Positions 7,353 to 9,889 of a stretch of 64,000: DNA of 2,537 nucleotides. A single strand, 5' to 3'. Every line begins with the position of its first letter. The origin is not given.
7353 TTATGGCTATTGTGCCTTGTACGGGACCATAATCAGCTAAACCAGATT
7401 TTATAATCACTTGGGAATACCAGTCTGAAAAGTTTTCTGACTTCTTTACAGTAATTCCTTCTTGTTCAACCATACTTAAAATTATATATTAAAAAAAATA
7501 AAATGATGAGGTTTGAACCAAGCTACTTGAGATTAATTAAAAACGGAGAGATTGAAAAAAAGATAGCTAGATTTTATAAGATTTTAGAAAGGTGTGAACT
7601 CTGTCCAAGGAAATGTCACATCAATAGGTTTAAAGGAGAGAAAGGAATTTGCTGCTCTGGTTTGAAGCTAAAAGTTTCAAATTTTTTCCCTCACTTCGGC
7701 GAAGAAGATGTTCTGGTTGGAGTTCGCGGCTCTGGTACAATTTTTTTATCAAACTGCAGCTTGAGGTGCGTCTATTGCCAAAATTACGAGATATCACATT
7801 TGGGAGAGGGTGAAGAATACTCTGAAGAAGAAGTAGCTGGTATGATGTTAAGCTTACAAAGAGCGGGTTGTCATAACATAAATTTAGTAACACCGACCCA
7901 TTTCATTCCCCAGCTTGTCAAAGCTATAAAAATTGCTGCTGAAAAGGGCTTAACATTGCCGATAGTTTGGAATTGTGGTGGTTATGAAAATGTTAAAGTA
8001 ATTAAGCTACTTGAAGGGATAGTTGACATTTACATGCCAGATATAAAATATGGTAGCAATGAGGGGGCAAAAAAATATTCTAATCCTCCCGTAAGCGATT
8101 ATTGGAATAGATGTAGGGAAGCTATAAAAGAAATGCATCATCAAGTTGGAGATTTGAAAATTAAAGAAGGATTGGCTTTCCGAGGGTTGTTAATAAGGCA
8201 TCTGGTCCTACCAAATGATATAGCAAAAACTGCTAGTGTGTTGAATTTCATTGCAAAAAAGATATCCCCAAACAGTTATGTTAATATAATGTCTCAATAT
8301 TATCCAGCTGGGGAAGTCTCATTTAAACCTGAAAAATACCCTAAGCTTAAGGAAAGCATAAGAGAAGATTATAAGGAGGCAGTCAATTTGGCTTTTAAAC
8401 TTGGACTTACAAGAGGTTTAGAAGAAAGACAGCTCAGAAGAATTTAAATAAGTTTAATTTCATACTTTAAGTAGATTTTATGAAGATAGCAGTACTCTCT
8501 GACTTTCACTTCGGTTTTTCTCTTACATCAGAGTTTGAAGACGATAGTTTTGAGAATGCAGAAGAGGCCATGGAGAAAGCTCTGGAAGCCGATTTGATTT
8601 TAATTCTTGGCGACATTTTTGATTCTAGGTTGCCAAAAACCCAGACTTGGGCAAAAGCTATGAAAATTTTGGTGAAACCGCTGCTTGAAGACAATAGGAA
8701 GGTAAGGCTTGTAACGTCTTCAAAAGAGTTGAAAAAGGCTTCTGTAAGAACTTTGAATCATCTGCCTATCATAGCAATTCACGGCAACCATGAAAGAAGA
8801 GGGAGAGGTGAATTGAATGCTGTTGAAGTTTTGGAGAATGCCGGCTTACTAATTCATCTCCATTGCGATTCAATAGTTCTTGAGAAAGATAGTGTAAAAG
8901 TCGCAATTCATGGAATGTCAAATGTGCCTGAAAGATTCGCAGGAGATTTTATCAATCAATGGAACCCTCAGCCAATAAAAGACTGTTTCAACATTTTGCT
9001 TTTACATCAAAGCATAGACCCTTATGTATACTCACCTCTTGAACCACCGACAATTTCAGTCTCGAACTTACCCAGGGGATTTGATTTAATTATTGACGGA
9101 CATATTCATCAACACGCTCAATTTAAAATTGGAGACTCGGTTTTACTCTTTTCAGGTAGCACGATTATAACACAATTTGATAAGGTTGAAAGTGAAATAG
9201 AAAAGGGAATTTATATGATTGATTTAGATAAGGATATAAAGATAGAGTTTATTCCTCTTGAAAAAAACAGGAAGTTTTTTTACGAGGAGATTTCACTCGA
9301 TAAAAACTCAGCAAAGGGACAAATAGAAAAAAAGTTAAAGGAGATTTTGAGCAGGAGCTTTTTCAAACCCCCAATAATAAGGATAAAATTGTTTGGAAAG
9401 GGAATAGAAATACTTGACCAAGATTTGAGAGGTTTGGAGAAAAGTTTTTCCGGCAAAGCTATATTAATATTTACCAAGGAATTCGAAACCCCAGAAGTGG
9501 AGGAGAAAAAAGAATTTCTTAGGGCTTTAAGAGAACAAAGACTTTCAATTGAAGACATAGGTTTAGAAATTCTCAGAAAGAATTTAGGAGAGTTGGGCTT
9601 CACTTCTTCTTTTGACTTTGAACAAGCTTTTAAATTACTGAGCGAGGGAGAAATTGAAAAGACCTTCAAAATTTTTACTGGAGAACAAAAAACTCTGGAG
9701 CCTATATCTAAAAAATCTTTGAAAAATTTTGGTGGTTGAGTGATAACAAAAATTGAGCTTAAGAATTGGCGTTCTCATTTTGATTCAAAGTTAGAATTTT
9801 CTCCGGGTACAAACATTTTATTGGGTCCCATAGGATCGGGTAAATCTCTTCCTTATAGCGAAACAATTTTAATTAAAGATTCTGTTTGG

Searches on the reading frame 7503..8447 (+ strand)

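Call 55: search_protein_families(library=pfam, max_evalue=0.000001, proteins=[window:7503-8447:+])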
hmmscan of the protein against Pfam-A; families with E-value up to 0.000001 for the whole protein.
window:7503-8447:+ (314 aa): 1 family
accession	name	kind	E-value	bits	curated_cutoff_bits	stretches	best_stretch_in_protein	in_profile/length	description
PF04055.27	Radical_SAM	-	1.3e-11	45.4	29.5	1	81-210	3-139/166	Radical SAM superfamily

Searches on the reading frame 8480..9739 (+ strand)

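Call 55: search_protein_families(library=pfam, max_evalue=0.000001, proteins=[window:8480-9739:+])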
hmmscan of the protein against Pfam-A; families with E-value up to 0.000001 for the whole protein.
window:8480-9739:+ (419 aa): 2 families
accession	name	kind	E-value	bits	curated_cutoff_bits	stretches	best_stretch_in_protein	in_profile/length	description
PF00149.33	Metallophos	-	1.7e-12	48.6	21.5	1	1-211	1-190/191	Calcineurin-like phosphoesterase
PF12850.12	Metallophos_2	-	9.3e-09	35.9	27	0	1-234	1-141/154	Calcineurin-like phosphoesterase superfamily domain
